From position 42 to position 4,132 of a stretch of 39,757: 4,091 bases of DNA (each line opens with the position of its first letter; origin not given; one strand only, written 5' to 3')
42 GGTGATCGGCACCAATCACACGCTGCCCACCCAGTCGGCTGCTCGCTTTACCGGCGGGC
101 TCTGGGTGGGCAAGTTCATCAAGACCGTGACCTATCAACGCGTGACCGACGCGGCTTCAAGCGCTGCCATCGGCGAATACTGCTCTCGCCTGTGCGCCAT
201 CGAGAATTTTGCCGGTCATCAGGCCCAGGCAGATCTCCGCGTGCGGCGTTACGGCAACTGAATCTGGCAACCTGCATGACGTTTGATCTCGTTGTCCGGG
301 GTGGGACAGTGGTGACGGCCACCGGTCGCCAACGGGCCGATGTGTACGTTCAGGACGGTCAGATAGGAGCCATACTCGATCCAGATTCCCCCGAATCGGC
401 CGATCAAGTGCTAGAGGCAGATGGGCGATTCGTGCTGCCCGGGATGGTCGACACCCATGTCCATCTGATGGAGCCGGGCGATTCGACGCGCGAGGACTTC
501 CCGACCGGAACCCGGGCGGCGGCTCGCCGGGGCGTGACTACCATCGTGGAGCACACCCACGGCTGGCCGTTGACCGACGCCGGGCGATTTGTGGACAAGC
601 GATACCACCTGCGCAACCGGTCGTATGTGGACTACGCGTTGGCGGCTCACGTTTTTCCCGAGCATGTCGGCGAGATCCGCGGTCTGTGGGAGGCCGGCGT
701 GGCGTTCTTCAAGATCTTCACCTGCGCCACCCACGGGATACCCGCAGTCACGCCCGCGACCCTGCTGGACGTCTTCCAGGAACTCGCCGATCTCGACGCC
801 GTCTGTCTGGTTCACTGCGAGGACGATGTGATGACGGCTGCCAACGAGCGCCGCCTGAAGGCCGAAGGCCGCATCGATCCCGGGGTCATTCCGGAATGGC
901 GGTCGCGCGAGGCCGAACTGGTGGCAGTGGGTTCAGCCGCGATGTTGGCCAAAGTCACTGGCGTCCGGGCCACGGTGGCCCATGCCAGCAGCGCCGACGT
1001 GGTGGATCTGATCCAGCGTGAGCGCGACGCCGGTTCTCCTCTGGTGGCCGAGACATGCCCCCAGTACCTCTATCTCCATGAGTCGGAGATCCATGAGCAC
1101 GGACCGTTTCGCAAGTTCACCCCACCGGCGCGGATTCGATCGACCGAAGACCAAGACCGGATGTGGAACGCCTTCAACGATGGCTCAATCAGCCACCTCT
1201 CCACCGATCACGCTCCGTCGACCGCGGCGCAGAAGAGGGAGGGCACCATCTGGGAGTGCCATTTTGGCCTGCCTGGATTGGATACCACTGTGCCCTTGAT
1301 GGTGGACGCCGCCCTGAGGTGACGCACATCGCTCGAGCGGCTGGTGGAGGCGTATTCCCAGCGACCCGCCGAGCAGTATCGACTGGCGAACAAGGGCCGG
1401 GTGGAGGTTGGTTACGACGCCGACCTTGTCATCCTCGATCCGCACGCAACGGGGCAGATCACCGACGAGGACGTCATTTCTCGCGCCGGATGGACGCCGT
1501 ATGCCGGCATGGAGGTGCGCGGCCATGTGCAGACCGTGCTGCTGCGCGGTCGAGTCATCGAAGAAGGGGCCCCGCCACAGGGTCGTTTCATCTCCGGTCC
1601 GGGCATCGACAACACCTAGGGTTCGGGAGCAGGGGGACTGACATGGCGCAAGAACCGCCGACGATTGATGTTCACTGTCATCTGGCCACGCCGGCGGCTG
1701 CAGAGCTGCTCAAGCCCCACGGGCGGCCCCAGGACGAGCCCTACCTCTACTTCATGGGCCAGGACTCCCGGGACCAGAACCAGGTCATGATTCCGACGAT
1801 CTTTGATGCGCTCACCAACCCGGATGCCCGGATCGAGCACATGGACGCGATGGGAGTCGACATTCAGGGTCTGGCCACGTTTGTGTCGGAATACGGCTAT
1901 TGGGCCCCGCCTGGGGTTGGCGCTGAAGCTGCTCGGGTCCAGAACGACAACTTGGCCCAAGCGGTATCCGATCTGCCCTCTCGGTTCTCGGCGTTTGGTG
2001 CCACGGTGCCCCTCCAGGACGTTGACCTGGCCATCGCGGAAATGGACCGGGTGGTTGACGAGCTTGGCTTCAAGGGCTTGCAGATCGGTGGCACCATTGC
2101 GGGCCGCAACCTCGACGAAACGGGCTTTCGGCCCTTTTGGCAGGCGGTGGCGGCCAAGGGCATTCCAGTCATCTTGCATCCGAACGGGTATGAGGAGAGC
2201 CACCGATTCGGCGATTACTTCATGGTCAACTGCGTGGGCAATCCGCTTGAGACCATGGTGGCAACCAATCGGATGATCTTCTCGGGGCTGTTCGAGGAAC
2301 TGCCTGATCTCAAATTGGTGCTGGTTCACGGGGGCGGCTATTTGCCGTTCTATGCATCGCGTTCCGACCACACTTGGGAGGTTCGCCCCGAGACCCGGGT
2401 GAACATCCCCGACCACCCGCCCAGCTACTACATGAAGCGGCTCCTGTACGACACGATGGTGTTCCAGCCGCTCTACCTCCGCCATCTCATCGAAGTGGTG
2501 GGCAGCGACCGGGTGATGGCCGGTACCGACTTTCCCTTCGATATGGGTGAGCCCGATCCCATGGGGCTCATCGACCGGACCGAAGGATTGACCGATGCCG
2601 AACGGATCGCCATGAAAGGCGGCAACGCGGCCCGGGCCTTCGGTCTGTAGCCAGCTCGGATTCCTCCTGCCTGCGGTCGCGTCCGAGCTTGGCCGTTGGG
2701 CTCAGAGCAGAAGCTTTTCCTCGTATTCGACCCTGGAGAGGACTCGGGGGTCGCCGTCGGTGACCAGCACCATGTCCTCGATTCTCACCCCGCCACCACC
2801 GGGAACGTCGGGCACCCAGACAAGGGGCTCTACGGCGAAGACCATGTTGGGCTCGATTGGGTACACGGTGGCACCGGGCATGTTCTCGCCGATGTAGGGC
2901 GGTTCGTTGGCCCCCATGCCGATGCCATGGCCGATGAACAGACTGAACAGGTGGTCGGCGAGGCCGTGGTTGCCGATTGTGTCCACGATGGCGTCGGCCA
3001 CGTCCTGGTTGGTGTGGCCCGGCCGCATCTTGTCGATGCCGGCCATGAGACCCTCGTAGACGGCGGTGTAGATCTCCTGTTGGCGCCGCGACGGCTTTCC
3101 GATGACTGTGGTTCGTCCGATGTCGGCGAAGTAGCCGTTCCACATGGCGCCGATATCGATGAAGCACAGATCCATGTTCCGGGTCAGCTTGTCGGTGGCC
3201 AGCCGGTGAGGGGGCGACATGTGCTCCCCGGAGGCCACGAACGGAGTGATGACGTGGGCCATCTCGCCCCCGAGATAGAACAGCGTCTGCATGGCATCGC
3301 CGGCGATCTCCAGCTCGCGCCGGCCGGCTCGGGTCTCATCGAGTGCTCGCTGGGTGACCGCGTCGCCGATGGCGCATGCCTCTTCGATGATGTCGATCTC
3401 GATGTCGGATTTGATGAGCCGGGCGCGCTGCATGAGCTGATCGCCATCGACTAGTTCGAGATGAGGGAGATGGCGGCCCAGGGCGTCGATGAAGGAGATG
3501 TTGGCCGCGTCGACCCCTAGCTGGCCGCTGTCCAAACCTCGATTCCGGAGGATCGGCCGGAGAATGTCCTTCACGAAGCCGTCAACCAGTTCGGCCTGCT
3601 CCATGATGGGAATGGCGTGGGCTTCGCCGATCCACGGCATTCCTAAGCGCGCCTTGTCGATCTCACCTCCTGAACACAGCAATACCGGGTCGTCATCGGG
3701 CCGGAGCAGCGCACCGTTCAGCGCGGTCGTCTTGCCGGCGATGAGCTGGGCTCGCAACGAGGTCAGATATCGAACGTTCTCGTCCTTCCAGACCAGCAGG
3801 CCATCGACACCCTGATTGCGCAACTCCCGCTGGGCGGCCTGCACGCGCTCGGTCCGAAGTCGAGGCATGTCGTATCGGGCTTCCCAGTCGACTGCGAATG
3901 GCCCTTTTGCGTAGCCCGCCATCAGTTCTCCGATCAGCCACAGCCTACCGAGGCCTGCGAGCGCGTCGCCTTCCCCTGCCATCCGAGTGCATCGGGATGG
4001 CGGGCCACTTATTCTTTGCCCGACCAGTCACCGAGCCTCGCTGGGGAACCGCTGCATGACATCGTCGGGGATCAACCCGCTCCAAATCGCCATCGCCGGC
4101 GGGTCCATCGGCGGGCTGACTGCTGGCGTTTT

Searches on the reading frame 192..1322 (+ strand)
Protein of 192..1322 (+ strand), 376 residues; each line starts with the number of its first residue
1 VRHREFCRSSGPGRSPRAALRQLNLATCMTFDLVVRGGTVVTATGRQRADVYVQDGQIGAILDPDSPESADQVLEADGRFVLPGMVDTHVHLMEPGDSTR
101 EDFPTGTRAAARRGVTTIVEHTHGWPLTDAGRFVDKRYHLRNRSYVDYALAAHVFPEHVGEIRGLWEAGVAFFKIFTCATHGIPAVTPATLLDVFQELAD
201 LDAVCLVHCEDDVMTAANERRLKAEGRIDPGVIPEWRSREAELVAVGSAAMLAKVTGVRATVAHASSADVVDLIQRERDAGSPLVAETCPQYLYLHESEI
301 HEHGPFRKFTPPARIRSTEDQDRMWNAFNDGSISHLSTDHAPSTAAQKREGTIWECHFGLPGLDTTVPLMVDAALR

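Call 7: search_protein_families(library=pfam, proteins=[window:192-1322:+])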
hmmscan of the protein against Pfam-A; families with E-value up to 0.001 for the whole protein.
window:192-1322:+ (376 aa): 2 families
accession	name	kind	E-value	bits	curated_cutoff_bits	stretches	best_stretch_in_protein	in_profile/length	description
PF01979.26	Amidohydro_1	-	2.8e-12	47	25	1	80-353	1-260/345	Amidohydrolase family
PF07969.17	Amidohydro_3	-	0.0001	22.4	29.7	1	72-129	1-67/472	Amidohydrolase family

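Call 62: search_protein_families(library=ncbifam, proteins=[window:192-1322:+], max_evalue=0.00001)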
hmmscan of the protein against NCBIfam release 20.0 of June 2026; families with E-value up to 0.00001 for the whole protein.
window:192-1322:+ (376 aa): 43 families (the best 25 are shown)
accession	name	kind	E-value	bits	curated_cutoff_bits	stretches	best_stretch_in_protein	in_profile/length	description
TIGR03178.1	allantoinase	equivalog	2e-73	247.7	357.85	1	32-374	1-342/441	allantoinase AllB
NF004839.0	PRK06189.1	equivalog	3.5e-68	230.3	631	1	29-374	1-347/451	allantoinase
NF002668.0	PRK02382.1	equivalog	1.8e-62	211.5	452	1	44-374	10-329/436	dihydroorotase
NF005960.0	PRK08044.1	equivalog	2.7e-57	194.5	688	1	29-375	1-350/453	allantoinase AllB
TIGR02033.1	D-hydantoinase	equivalog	3e-56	191.3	393.25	1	34-374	2-352/454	dihydropyrimidinase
NF006559.0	PRK09060.1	equivalog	1.2e-54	185.3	482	1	29-372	3-337/444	dihydroorotase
NF058538.1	ergo_util_ErtD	equivalog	1.7e-53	182.1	600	1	31-374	1-345/446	hydantoin-5-propionate amidohydrolase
NF058539.1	ergo_uti2_ErtD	equivalog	1.2e-52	179.3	650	1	30-374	1-346/449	hydantoin-5-propionate amidohydrolase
NF005751.0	PRK07575.1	equivalog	6.8e-51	173.1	529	1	32-374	4-337/440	dihydroorotase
NF009941.0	PRK13404.1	subfamily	1.6e-49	168.9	647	1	29-374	2-359/478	dihydropyrimidinase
TIGR00857.1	pyrC_multi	subfamily_domain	1.3e-48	166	279.05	1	47-374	4-326/412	dihydroorotase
NF006688.0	PRK09236.1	equivalog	3e-45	154.8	535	1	33-373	4-342/444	dihydroorotase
NF006837.0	PRK09357.1-2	equivalog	1.7e-43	148.8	575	1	34-370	4-335/428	dihydroorotase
NF006836.0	PRK09357.1-1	equivalog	2.3e-40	138.6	538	1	41-372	9-337/432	dihydroorotase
NF006839.0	PRK09357.1-4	equivalog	1.1e-38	132.9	576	1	34-371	3-335/422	dihydroorotase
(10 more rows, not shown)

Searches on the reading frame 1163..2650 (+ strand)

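Call 7: search_protein_families(library=pfam, proteins=[window:1163-2650:+])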
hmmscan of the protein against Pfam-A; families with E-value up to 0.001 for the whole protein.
window:1163-2650:+ (495 aa): 1 family
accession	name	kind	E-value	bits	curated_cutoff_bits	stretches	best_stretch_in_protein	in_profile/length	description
PF04909.20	Amidohydro_2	-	1.2e-37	130.7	26.4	1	168-495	1-289/289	Amidohydrolase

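Call 62: search_protein_families(library=ncbifam, proteins=[window:1163-2650:+], max_evalue=0.00001)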
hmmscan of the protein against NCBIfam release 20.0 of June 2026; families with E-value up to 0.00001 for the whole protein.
window:1163-2650:+ (495 aa): 0 families

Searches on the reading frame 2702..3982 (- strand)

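Call 7: search_protein_families(library=pfam, proteins=[window:2702-3982:-])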
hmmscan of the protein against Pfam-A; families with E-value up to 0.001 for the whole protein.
window:2702-3982:- (426 aa): 2 families
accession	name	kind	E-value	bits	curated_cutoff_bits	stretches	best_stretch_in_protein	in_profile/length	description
PF00557.29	Peptidase_M24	-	1.7e-48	165.6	23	1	198-409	2-208/208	Metallopeptidase family M24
PF01321.24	Creatinase_N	-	1.5e-10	42.1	22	1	46-190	1-128/128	Creatinase/Prolidase N-terminal domain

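Call 62: search_protein_families(library=ncbifam, proteins=[window:2702-3982:-], max_evalue=0.00001)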
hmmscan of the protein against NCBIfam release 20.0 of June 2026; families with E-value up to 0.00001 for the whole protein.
window:2702-3982:- (426 aa): 14 families
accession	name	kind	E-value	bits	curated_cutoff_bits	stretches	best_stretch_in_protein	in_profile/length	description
NF040821.1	dipep_PepQ_Arch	equivalog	2e-45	155.3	630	1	46-421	2-344/346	Xaa-Pro dipeptidase PepQ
NF007310.0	PRK09795.1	equivalog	2.1e-30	105.8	393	1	184-415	121-348/361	aminopeptidase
TIGR02993.1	ectoine_eutD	equivalog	1.7e-29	103.1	613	1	45-418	13-383/391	ectoine hydrolase DoeA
NF038259.1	ectoine_DoeA_2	exception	3.1e-22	78.8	575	1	45-411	16-372/386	ectoine hydrolase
TIGR00500.1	met_pdase_I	equivalog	4.2e-21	75.6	171.35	1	259-388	76-203/247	type I methionyl aminopeptidase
NF008131.0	PRK10879.1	equivalog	3.6e-20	72.2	465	1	177-410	160-412/438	Xaa-Pro aminopeptidase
NF011174.0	PRK14576.1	subfamily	1.4e-19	70.3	487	1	167-419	154-398/405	putative endopeptidase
NF008970.0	PRK12318.1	equivalog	6.3e-16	58.5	267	1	258-390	117-246/291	methionyl aminopeptidase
NF043017.1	DimsulpropLyDddP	equivalog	7.9e-16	57.9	600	1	136-424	154-442/443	dimethylsulfonioproprionate lyase DddP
NF011720.0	PRK15173.1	subfamily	1.9e-14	53.4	420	1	171-417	96-334/343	peptidase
NF011173.0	PRK14575.1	equivalog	2.3e-14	53.2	850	1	171-417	159-397/406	putative peptidase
NF010133.0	PRK13607.1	equivalog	3.9e-09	35.9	339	1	183-336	154-305/443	Xaa-Pro dipeptidase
TIGR00501.1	met_pdase_II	equivalog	3.4e-06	26.8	222.65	1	204-387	13-190/295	type II methionyl aminopeptidase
NF009533.0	PRK12897.1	equivalog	3.8e-06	26.4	488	1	261-390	79-206/248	type I methionyl aminopeptidase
